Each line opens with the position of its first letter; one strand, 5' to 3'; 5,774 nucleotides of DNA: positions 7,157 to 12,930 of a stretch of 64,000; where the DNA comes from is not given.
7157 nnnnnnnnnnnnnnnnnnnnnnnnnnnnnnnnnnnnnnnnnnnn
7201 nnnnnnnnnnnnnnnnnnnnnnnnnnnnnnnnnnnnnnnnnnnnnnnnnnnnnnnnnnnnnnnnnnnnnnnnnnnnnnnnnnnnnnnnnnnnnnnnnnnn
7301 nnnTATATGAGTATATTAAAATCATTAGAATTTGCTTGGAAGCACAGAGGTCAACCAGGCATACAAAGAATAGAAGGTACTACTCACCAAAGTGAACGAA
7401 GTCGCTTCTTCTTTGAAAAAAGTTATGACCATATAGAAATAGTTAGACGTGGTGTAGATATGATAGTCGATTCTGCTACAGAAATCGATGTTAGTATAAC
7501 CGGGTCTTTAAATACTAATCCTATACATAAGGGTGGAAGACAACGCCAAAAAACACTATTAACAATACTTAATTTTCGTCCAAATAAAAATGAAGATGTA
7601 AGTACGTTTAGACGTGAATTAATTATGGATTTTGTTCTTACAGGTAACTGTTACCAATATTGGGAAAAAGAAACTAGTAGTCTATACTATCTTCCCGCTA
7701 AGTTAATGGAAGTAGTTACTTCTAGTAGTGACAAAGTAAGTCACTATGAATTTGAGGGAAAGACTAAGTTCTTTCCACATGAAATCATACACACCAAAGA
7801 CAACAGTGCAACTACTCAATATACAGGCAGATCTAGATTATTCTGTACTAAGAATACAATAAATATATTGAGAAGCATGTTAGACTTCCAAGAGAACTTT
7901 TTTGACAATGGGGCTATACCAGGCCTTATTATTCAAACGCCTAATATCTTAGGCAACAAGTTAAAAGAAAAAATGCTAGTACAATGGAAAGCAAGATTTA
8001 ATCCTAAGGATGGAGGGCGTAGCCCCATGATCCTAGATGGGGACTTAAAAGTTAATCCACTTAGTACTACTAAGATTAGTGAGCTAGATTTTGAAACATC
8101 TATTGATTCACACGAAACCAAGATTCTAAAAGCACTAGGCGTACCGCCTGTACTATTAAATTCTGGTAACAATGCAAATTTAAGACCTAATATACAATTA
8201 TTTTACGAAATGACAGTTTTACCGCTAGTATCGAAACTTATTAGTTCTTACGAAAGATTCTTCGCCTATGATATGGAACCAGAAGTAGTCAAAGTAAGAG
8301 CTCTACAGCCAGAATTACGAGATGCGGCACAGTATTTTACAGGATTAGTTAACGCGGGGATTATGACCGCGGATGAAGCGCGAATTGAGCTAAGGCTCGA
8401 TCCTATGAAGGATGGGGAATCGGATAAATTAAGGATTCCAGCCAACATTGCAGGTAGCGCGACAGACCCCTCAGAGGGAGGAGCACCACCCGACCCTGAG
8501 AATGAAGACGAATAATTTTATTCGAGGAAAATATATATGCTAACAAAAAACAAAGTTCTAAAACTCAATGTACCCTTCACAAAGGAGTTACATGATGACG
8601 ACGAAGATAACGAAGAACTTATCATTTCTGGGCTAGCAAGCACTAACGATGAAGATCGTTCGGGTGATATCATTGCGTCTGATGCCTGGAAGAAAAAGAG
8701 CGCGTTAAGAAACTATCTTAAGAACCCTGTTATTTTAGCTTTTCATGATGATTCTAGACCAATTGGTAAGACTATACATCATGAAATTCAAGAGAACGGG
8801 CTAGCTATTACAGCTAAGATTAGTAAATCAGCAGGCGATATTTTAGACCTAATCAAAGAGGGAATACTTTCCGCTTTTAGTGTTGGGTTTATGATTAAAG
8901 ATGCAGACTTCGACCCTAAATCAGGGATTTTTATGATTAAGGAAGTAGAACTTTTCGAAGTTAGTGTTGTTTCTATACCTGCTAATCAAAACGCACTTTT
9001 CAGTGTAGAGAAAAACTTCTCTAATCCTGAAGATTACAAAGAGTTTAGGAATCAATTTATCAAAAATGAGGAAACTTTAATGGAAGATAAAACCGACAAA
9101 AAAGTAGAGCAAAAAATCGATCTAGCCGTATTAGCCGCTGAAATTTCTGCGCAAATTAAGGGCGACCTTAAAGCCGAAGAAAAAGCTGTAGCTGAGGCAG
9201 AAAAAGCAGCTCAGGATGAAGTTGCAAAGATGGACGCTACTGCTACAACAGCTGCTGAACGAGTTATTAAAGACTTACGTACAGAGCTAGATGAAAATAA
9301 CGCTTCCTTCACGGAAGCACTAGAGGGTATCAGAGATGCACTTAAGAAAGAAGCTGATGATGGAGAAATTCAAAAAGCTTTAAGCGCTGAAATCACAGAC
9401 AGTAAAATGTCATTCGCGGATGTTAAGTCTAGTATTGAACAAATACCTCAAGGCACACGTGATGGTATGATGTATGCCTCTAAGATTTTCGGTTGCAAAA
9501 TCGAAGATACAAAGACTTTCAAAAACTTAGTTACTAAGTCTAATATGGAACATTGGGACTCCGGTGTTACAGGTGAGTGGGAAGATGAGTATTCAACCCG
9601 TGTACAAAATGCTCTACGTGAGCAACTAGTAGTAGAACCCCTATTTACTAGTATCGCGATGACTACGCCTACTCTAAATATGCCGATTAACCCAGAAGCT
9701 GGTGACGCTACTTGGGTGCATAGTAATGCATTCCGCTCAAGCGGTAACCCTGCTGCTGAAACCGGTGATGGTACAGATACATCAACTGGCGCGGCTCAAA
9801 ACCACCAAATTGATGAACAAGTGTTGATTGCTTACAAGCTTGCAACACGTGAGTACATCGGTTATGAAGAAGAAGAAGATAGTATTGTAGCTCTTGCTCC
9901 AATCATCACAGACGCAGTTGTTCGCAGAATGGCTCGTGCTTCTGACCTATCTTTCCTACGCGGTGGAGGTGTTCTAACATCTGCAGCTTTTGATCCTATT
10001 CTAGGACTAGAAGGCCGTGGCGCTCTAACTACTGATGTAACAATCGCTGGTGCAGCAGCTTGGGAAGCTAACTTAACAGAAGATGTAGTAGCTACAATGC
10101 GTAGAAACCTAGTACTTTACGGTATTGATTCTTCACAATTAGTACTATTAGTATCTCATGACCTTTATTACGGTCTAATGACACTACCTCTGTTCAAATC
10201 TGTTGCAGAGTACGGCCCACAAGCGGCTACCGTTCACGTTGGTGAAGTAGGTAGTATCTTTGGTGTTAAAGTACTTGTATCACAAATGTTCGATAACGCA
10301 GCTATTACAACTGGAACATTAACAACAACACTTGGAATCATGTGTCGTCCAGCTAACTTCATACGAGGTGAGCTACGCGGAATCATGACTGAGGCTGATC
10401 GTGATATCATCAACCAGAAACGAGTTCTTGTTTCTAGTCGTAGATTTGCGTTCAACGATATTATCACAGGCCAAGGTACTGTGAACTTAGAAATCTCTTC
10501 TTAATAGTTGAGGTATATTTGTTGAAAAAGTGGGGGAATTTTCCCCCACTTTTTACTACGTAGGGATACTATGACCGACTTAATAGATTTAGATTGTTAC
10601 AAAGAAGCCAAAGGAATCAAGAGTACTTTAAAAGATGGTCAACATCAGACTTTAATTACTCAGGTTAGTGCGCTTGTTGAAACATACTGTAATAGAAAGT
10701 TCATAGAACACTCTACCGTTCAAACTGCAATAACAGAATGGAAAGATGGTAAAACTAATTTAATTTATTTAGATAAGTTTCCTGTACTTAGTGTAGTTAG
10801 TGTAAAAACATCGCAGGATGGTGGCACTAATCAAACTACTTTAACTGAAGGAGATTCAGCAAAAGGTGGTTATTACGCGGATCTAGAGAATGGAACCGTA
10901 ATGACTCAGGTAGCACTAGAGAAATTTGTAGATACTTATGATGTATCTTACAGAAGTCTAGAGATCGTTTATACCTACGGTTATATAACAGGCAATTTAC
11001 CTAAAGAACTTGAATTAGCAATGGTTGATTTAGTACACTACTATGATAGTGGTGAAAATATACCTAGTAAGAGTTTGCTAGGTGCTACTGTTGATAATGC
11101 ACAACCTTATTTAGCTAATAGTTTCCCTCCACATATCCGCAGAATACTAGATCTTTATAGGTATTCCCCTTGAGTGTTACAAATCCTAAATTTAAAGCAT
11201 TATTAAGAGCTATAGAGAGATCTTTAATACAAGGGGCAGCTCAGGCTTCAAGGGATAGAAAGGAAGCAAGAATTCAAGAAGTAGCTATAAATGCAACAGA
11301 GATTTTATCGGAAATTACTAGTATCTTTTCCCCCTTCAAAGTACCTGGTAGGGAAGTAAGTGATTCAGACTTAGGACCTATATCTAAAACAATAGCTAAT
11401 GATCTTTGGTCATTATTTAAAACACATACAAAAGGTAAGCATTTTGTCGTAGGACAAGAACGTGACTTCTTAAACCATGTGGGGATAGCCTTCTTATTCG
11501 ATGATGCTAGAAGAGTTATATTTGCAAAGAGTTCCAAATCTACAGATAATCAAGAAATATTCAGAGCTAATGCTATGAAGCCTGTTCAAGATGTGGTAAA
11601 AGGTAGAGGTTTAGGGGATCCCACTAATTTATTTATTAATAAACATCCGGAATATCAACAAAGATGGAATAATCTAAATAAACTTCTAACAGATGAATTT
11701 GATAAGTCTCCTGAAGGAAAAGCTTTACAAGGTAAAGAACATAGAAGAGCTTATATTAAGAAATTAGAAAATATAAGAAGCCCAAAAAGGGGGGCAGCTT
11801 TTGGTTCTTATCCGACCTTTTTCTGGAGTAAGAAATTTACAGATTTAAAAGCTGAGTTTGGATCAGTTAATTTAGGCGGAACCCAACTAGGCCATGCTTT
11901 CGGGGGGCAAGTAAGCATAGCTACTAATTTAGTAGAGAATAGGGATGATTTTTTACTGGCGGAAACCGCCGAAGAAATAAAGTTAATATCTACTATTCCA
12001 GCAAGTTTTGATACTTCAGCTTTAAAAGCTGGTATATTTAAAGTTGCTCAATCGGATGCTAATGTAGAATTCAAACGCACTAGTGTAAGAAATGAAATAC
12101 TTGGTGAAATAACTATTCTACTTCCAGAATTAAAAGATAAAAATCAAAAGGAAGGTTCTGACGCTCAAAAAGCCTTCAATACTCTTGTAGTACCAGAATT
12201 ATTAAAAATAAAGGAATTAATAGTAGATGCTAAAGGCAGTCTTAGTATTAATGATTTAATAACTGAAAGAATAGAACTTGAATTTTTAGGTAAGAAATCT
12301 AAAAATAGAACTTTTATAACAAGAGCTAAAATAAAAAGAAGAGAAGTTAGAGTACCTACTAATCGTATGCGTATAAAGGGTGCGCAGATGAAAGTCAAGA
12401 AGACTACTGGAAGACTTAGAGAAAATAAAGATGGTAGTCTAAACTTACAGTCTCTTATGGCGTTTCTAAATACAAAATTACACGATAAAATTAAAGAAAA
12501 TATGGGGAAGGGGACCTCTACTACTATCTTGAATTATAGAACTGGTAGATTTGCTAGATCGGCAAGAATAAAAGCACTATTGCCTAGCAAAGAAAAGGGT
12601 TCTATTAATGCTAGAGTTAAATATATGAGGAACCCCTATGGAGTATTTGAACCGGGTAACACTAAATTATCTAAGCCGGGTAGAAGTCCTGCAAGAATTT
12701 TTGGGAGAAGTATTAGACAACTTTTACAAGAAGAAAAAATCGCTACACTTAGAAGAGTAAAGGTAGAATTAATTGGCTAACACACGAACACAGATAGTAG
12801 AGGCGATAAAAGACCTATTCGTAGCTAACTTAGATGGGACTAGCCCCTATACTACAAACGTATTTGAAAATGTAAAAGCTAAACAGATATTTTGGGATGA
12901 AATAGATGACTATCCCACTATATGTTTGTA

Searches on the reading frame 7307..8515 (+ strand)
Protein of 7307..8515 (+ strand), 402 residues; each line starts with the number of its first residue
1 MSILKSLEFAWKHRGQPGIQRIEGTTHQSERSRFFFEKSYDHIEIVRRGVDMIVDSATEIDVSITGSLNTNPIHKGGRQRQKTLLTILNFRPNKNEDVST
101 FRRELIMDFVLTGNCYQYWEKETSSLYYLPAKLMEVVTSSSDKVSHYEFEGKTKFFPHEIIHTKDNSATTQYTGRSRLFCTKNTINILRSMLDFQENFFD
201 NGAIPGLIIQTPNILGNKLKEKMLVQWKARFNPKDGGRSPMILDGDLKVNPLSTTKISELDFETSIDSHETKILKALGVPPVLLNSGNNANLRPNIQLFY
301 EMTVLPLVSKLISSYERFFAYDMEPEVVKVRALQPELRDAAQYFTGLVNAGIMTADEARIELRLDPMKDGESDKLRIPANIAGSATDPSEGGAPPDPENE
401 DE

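Call 3: search_protein_families(library=pfam, proteins=[window:7307-8515:+], max_evalue=1)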
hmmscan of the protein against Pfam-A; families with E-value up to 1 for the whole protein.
window:7307-8515:+ (402 aa): 2 families
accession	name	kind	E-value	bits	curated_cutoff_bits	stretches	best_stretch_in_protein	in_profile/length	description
PF04860.17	Phage_portal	-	7.2e-48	163.9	39.1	1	45-360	2-318/321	Phage portal protein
PF02536.19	mTERF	-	0.037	13.4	23.1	0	260-327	73-141/314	mTERF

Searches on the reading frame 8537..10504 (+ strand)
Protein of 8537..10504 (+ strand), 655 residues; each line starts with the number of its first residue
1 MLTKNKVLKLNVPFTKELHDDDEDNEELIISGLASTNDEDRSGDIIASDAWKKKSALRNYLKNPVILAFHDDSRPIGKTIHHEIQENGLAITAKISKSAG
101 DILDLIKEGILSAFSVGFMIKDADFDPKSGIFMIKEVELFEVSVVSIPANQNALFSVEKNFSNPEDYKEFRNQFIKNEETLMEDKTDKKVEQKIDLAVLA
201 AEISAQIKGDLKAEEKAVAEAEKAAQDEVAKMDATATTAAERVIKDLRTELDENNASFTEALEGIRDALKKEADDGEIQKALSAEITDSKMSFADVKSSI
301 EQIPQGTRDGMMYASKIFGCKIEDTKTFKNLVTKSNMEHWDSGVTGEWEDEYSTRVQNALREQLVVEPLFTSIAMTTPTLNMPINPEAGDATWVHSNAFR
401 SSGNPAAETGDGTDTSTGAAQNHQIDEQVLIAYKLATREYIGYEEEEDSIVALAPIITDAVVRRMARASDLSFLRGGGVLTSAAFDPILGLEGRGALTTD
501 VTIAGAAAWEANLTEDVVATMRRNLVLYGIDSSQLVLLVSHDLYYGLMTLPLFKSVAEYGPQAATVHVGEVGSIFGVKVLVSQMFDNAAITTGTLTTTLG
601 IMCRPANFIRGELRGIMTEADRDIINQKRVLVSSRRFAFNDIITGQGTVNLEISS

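Call 5: search_protein_families(library=phrogs, proteins=[window:8537-10504:+], max_evalue=0.01)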
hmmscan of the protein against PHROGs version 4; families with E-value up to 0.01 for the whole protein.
window:8537-10504:+ (655 aa): 11 families
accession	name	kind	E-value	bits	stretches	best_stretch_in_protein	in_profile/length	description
phrog_80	-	head and packaging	3.4e-38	133.2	1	10-291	220-521/607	head maturation protease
phrog_617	-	head and packaging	3.9e-25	89.8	1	24-588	22-561/626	major head protein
phrog_2263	-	head and packaging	3.6e-16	60.2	1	61-270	72-259/551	major head protein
phrog_11321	-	unknown function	2.1e-15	58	1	57-262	26-231/327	-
phrog_9427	-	head and packaging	4e-12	47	1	24-162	25-173/453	head maturation protease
phrog_9644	-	head and packaging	1.1e-10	42.3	1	22-153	157-301/341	head maturation protease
phrog_3244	-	head and packaging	1.4e-08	35.8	1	19-238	24-252/326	head maturation protease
phrog_13042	-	head and packaging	4.2e-07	30.4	1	83-288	90-296/386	major head protein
phrog_13361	-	unknown function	1.7e-06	29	1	25-102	17-86/132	-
phrog_30146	-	unknown function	0.00029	21.8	1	25-85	17-70/79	-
phrog_1028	-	head and packaging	0.0028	18.2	1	8-48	18-60/591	head maturation protease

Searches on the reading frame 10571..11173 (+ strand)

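Call 57: search_protein_families(library=phrogs, proteins=[window:10571-11173:+], max_evalue=0.01)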
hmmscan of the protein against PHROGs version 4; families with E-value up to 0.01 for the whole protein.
window:10571-11173:+ (200 aa): 2 families
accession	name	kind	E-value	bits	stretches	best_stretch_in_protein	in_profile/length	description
phrog_442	-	connector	1.5e-19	71.4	1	1-198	84-262/270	head-tail adaptor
phrog_1161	-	connector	0.00085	20.6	0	11-46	7-44/106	head-tail adaptor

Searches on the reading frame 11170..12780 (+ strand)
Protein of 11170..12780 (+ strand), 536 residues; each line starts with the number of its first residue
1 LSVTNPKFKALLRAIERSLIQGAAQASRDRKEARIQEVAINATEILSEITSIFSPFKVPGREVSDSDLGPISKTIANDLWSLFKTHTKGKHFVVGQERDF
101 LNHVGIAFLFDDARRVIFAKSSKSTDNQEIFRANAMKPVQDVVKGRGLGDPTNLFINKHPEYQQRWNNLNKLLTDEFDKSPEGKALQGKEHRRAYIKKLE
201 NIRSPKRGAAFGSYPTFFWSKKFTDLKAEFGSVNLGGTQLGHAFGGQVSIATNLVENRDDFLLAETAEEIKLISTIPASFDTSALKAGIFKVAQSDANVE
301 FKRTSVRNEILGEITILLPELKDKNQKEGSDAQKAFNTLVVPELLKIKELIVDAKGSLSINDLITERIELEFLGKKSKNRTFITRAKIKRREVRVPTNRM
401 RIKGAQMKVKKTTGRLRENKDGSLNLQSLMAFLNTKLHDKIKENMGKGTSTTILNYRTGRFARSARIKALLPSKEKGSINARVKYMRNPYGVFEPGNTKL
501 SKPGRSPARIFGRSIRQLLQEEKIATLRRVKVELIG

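Call 79: search_protein_families(library=phrogs, proteins=[window:11170-12780:+], max_evalue=0.001)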
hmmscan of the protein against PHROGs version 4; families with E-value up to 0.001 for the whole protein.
window:11170-12780:+ (536 aa): 1 family
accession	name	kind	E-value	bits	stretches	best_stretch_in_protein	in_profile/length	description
phrog_3725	-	connector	2e-06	28.7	1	409-497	124-208/253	tail completion or Neck1 protein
